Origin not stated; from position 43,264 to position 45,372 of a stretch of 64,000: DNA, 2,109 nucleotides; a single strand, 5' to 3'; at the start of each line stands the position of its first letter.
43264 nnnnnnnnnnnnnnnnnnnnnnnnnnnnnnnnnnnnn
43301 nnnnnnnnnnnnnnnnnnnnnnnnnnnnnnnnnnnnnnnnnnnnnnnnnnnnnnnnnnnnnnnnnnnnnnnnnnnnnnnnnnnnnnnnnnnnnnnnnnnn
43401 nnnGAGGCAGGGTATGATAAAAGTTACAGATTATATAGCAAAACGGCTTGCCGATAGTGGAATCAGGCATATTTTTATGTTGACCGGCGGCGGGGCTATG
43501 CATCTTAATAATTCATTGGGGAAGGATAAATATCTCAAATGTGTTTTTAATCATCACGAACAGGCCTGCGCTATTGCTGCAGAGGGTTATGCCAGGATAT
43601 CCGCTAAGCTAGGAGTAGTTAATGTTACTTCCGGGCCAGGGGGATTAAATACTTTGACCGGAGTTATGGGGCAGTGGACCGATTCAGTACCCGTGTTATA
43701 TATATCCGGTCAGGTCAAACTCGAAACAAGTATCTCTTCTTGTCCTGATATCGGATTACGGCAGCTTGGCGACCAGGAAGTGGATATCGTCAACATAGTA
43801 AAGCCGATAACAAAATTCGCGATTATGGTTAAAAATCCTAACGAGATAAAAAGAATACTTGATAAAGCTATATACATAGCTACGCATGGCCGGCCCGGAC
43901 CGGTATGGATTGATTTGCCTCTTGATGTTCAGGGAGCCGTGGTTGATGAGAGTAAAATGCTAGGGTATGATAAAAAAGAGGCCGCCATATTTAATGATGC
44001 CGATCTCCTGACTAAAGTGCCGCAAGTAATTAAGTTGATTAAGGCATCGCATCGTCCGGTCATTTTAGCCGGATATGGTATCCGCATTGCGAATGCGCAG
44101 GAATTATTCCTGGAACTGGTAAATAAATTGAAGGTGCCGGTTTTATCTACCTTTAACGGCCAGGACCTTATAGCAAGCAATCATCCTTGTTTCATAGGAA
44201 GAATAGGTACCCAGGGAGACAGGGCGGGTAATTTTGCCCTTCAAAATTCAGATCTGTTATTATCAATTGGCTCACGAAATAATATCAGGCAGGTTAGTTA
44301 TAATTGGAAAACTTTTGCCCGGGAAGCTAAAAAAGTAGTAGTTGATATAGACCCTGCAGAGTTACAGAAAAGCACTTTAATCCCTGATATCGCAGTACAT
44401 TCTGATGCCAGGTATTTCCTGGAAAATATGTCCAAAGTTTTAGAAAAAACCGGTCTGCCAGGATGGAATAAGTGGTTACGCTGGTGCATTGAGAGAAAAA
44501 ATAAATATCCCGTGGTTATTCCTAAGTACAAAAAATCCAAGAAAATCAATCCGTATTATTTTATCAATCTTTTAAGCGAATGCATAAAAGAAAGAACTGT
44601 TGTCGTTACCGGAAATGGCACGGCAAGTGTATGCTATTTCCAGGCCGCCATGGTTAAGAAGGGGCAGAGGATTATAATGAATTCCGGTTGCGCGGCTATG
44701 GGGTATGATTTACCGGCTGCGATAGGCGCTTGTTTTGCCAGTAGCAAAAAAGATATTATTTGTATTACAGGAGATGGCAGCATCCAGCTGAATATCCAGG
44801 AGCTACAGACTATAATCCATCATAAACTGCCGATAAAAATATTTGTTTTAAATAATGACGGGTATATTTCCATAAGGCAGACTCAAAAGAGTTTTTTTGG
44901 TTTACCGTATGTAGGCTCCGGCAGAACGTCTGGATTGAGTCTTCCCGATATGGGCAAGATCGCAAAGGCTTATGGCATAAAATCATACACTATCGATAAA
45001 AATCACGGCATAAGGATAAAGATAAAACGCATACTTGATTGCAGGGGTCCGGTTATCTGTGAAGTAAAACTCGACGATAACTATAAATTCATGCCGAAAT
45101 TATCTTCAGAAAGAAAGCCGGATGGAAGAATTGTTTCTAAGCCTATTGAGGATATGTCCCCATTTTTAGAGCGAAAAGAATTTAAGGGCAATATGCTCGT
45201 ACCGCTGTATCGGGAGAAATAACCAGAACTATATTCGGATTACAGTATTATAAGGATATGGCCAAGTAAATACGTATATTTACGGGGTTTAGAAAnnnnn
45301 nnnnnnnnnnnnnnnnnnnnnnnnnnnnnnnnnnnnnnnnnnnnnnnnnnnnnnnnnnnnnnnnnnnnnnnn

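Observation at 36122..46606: CDP-3,6-dideoxyhexose module with a ThDP-dependent enzyme, a C-methyltransferase and a NeuB-like enzyme: candidate branched or C-methylated dideoxy sugar pathway lacking a visible E3 reductase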

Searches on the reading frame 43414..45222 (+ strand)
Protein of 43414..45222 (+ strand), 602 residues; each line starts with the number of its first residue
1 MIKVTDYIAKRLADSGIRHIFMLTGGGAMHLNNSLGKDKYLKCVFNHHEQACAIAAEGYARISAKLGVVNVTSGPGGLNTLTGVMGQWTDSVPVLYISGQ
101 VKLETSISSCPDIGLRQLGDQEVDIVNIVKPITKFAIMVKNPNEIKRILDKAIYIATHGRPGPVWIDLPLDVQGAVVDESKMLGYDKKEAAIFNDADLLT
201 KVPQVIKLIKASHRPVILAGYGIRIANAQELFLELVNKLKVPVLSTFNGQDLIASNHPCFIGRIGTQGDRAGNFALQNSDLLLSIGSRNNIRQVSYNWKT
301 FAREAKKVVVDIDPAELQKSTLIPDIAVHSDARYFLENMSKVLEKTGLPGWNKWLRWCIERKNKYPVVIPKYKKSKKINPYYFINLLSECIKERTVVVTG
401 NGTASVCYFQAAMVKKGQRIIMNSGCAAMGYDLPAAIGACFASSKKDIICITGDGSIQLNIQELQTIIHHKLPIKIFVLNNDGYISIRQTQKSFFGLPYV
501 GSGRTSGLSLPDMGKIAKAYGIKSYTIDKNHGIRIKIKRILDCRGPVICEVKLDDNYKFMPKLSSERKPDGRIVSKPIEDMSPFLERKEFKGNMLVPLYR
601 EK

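Call 3: search_protein_families(library=pfam, proteins=[window:43414-45222:+])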
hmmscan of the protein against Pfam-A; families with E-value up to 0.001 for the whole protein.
window:43414-45222:+ (602 aa): 3 families
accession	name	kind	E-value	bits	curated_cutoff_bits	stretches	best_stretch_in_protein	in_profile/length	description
PF02775.26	TPP_enzyme_C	-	1.5e-35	122.7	21.9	1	402-551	3-151/151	Thiamine pyrophosphate enzyme, C-terminal TPP binding domain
PF00205.28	TPP_enzyme_M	-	1.5e-34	119.1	30.4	1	204-338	3-136/137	Thiamine pyrophosphate enzyme, central domain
PF02776.23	TPP_enzyme_N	-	6e-32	110.4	26.8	1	3-105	2-104/119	Thiamine pyrophosphate enzyme, N-terminal TPP binding domain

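Call 4: search_protein_families(library=ncbifam, proteins=[window:43414-45222:+])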
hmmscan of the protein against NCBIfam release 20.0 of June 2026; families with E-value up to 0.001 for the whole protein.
window:43414-45222:+ (602 aa): 54 families (the best 25 are shown)
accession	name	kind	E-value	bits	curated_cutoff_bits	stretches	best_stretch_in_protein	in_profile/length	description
TIGR00118.1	acolac_lg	equivalog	2.9e-119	399.1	538.35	1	5-563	4-544/557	biosynthetic-type acetolactate synthase large subunit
NF006524.0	PRK08978.1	equivalog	3.1e-108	362.4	738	1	6-561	5-532/548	acetolactate synthase 2 catalytic subunit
NF004710.0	PRK06048.1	equivalog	5.9e-106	355.1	976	1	3-562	9-546/561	acetolactate synthase large subunit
NF004919.0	PRK06276.1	equivalog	1.3e-104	350.7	866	1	5-556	4-541/582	acetolactate synthase large subunit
NF005584.0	PRK07282.1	equivalog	5.5e-102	342.1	970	1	6-565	14-552/566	acetolactate synthase large subunit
NF005651.0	PRK07418.1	subfamily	1.4e-101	340.6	942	1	10-561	27-567/617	acetolactate synthase large subunit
NF005824.0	PRK07710.1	equivalog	1e-100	337.7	976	1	11-564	26-559/573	acetolactate synthase large subunit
NF006016.1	PRK08155.1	equivalog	9.4e-100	334.6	870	1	6-561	7-540/554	acetolactate synthase large subunit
NF005228.0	PRK06725.1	equivalog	7.3e-97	324.9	991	1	6-568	20-560/571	acetolactate synthase large subunit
NF006581.0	PRK09107.1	equivalog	4.9e-96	322.3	974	1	7-572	16-572/595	acetolactate synthase 3 large subunit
NF005860.0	PRK07789.1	equivalog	1.7e-94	317.4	881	1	7-564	39-589/615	acetolactate synthase large subunit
NF005058.0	PRK06466.1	equivalog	2.7e-94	316.7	951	1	4-559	6-553/574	acetolactate synthase 3 large subunit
NF006319.0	PRK08527.1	equivalog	2.9e-94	316.5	905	1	6-564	8-549/565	acetolactate synthase large subunit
NF006525.0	PRK08979.1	equivalog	2e-86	290.6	1084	1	4-561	6-553/572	acetolactate synthase 3 large subunit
NF005039.0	PRK06456.1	equivalog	2e-84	284.1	868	1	7-568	7-559/572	acetolactate synthase large subunit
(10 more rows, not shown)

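Call 12: search_solved_structures(query=window:43414-45222:+)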
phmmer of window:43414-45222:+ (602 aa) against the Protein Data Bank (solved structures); distinct sequences matched with E-value up to 0.001: 151 (the best 60 are shown).
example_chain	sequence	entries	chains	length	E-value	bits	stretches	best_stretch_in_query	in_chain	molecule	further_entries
8rph_A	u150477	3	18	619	4.6e-122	411.8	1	2-594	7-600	Thiamine pyrophosphate-binding protein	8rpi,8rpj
5ahk_A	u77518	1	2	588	2.5e-82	280.6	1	2-568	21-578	ACETOLACTATE SYNTHASE II, LARGE SUBUNIT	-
7u25_A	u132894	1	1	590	3.3e-74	253.8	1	5-563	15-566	Acetolactate synthase, chloroplastic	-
7stq_A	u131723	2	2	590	4.2e-74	253.5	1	5-563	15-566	Acetolactate synthase, chloroplastic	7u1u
7tzz_A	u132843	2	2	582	5e-74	253.2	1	5-562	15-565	Acetolactate synthase, chloroplastic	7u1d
6u9h_A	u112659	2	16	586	5.7e-74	253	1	5-562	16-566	Acetolactate synthase, chloroplastic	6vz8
1ybh_A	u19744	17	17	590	5.8e-74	253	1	5-563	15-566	Acetolactate synthase, chloroplast | Acetolactate synthase | Acetolactate synthase, chloroplastic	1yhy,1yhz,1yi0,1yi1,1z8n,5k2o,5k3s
6lpi_A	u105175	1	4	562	6.8e-74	252.8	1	6-562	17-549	Acetolactate synthase isozyme 1 large subunit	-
8et5_A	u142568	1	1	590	7.8e-74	252.6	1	5-558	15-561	Acetolactate synthase, chloroplastic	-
3e9y_A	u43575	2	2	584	1.5e-73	251.7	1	5-562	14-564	Acetolactate synthase, chloroplastic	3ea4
1jsc_A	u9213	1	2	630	2.3e-66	227.9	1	16-565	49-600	ACETOHYDROXY-ACID SYNTHASE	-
6u9d_A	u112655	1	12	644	2.5e-66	227.8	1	16-565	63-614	Acetolactate synthase catalytic subunit, mitochondrial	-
1n0h_A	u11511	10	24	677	2.9e-66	227.6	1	16-565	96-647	Acetolactate synthase | Acetolactate synthase, mitochondrial | Acetolactate synthase catalytic subunit, mitochondrial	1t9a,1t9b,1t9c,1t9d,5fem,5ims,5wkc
6dek_A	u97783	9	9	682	7.5e-64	219.6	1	19-571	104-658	Acetolactate synthase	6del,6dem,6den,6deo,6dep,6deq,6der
9yjz_A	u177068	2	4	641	1.7e-59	205.3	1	14-563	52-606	Acetolactate synthase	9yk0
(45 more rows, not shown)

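Call 14: find_encoding_contigs(protein=window:43414-45222:+, flank=10000, max_places=6)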
Protein window:43414-45222:+ (602 aa): no gene with exactly this product is on record in the collection.

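Call 55: find_related_loci(query=A2, collection=metagenome_contigs, flank=10000)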
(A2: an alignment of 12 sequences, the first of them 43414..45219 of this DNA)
Query A2 (602 aa) in metagenome_contigs; peptide patterns used: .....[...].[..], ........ (x = any residue, [..] = any of these).
599 stretches matched a pattern (row limit reached: there are more); 579 encode a relative of the query (tblastn E <= 1e-3); the best 80 are kept; 80 distinct loci.
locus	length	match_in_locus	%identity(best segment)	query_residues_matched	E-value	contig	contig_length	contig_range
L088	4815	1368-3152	64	2-595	0e+0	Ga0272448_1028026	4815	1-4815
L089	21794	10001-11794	62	1-596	0e+0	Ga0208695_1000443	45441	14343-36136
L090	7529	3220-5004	59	1-596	0e+0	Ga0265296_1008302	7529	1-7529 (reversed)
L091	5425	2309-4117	57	1-601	0e+0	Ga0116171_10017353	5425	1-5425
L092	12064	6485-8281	58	1-596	0e+0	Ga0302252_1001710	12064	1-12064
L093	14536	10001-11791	57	1-597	0e+0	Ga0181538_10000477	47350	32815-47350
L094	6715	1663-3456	58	1-596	0e+0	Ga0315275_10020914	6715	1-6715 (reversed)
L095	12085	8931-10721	57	1-596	0e+0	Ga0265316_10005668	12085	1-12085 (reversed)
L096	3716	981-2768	56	1-596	0e+0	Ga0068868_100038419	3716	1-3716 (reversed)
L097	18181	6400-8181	54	1-595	0e+0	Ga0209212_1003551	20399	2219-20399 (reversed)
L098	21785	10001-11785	57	1-595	0e+0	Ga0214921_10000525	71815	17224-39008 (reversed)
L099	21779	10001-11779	54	1-594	0e+0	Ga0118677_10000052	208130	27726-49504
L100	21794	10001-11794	55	1-597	0e+0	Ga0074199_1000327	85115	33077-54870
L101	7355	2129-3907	54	2-597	0e+0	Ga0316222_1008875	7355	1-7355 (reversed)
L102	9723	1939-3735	55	1-596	0e+0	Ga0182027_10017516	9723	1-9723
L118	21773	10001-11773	52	1-596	0e+0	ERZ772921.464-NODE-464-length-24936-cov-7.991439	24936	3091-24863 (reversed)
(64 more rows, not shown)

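Call 61: search_protein_families(library=pfam, proteins=[L089:11824-12624:+, L089:12651-13433:+, L089:13464-14246:+, L100:11807-12622:+, L100:12669-13484:+, L118:11784-12509:+, L118:12514-13296:+, L099:12029-12841:+, L099:12841-13506:+, L099:13500-14567:+], max_evalue=0.001)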
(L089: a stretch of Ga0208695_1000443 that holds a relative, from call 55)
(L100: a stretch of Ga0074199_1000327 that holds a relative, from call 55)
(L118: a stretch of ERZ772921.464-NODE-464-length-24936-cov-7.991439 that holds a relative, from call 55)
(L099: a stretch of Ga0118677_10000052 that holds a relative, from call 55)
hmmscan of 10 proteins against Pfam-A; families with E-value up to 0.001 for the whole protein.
L089:11824-12624:+ (267 aa): 1 family
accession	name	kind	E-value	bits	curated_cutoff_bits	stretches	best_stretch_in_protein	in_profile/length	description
PF03328.21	HpcH_HpaI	-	2.1e-07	30.9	25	1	63-153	75-164/221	HpcH/HpaI aldolase/citrate lyase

L089:12651-13433:+ (261 aa): 1 family
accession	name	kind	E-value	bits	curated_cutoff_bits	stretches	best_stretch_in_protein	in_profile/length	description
PF03328.21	HpcH_HpaI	-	2.2e-08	34.1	25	1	68-178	80-188/221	HpcH/HpaI aldolase/citrate lyase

L089:13464-14246:+ (261 aa): 5 families
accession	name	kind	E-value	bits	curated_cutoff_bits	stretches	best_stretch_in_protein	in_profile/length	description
PF13344.12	Hydrolase_6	-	4.6e-26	91.3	27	1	15-112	2-99/101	Haloacid dehalogenase-like hydrolase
PF13242.12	Hydrolase_like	-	2.5e-14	53.4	22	1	188-257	1-72/75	HAD-hyrolase-like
PF00702.32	Hydrolase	-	3.5e-11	44.3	26.4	1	12-229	2-191/191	haloacid dehalogenase-like hydrolase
PF13419.12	HAD_2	-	1.3e-07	32.4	23.8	1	189-235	133-178/178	Haloacid dehalogenase-like hydrolase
PF09419.16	PGP_phosphatase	-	3e-07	30.6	20.4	1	206-237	134-165/168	Mitochondrial PGP phosphatase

L100:11807-12622:+ (272 aa): 1 family
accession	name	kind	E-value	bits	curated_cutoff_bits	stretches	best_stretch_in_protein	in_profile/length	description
PF03328.21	HpcH_HpaI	-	2.3e-06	27.5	25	1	62-176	74-186/221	HpcH/HpaI aldolase/citrate lyase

L100:12669-13484:+ (272 aa): 5 families
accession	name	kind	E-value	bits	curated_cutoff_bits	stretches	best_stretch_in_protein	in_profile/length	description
PF13344.12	Hydrolase_6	-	5.8e-21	74.9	27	1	13-114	1-100/101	Haloacid dehalogenase-like hydrolase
PF00702.32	Hydrolase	-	3.1e-14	54.3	26.4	1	10-231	1-191/191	haloacid dehalogenase-like hydrolase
PF13242.12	Hydrolase_like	-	6.1e-14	52.1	22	1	191-266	2-75/75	HAD-hyrolase-like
PF13419.12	HAD_2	-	1.2e-07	32.5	23.8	1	192-235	134-176/178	Haloacid dehalogenase-like hydrolase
PF09419.16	PGP_phosphatase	-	0.00014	21.9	20.4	1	209-237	135-163/168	Mitochondrial PGP phosphatase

L118:11784-12509:+ (242 aa): 4 families
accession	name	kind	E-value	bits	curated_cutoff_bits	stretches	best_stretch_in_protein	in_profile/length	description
PF13344.12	Hydrolase_6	-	2e-21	76.4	27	1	6-103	2-100/101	Haloacid dehalogenase-like hydrolase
PF00702.32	Hydrolase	-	2e-17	64.7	26.4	1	3-219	2-190/191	haloacid dehalogenase-like hydrolase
PF13242.12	Hydrolase_like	-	2.4e-13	50.2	22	1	180-231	2-53/75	HAD-hyrolase-like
PF13419.12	HAD_2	-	1.7e-08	35.2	23.8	1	145-226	103-178/178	Haloacid dehalogenase-like hydrolase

L118:12514-13296:+ (261 aa): 1 family
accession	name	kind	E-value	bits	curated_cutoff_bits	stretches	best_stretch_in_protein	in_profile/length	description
PF03328.21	HpcH_HpaI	-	3.5e-10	40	25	1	64-176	77-186/221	HpcH/HpaI aldolase/citrate lyase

L099:12029-12841:+ (271 aa): 2 families
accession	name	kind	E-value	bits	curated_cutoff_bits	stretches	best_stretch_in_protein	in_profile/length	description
PF03328.21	HpcH_HpaI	-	6.1e-12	45.7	25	1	63-177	75-187/221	HpcH/HpaI aldolase/citrate lyase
PF00224.27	PK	-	0.0003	20.4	30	1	100-177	212-277/328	Pyruvate kinase, barrel domain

L099:12841-13506:+ (222 aa): 3 families
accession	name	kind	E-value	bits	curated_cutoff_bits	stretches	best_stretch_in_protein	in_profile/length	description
PF13561.12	adh_short_C2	-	6.1e-49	167.2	27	1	38-220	50-236/236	Enoyl-(Acyl carrier protein) reductase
PF00106.31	adh_short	-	8.3e-44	149.8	26.6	2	37-172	55-193/195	short chain dehydrogenase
PF23441.1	SDR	-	3.7e-05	23.7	27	1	44-219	78-255/258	SDR-like rossmann domain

L099:13500-14567:+ (356 aa): 2 families
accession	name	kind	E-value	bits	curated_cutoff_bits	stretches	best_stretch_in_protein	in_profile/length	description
PF01761.26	DHQ_synthase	-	1.3e-33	115.5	24.2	1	61-172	2-113/115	3-dehydroquinate synthase N-terminal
PF24621.2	DHQS_C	-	3.9e-27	95.4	27.6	1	175-318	1-143/144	3-dehydroquinate synthase C-terminal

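Call 73: search_solved_structures(query=window:43414-45222:+, max_evalue=1e-75, show_alignments=2)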
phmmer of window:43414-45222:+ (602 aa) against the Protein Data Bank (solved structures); distinct sequences matched with E-value up to 1e-75: 2.
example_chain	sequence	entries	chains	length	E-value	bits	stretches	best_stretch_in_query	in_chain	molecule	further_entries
8rph_A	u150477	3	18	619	4.6e-122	411.8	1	2-594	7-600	Thiamine pyrophosphate-binding protein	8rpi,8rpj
5ahk_A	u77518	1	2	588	2.5e-82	280.6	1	2-568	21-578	ACETOLACTATE SYNTHASE II, LARGE SUBUNIT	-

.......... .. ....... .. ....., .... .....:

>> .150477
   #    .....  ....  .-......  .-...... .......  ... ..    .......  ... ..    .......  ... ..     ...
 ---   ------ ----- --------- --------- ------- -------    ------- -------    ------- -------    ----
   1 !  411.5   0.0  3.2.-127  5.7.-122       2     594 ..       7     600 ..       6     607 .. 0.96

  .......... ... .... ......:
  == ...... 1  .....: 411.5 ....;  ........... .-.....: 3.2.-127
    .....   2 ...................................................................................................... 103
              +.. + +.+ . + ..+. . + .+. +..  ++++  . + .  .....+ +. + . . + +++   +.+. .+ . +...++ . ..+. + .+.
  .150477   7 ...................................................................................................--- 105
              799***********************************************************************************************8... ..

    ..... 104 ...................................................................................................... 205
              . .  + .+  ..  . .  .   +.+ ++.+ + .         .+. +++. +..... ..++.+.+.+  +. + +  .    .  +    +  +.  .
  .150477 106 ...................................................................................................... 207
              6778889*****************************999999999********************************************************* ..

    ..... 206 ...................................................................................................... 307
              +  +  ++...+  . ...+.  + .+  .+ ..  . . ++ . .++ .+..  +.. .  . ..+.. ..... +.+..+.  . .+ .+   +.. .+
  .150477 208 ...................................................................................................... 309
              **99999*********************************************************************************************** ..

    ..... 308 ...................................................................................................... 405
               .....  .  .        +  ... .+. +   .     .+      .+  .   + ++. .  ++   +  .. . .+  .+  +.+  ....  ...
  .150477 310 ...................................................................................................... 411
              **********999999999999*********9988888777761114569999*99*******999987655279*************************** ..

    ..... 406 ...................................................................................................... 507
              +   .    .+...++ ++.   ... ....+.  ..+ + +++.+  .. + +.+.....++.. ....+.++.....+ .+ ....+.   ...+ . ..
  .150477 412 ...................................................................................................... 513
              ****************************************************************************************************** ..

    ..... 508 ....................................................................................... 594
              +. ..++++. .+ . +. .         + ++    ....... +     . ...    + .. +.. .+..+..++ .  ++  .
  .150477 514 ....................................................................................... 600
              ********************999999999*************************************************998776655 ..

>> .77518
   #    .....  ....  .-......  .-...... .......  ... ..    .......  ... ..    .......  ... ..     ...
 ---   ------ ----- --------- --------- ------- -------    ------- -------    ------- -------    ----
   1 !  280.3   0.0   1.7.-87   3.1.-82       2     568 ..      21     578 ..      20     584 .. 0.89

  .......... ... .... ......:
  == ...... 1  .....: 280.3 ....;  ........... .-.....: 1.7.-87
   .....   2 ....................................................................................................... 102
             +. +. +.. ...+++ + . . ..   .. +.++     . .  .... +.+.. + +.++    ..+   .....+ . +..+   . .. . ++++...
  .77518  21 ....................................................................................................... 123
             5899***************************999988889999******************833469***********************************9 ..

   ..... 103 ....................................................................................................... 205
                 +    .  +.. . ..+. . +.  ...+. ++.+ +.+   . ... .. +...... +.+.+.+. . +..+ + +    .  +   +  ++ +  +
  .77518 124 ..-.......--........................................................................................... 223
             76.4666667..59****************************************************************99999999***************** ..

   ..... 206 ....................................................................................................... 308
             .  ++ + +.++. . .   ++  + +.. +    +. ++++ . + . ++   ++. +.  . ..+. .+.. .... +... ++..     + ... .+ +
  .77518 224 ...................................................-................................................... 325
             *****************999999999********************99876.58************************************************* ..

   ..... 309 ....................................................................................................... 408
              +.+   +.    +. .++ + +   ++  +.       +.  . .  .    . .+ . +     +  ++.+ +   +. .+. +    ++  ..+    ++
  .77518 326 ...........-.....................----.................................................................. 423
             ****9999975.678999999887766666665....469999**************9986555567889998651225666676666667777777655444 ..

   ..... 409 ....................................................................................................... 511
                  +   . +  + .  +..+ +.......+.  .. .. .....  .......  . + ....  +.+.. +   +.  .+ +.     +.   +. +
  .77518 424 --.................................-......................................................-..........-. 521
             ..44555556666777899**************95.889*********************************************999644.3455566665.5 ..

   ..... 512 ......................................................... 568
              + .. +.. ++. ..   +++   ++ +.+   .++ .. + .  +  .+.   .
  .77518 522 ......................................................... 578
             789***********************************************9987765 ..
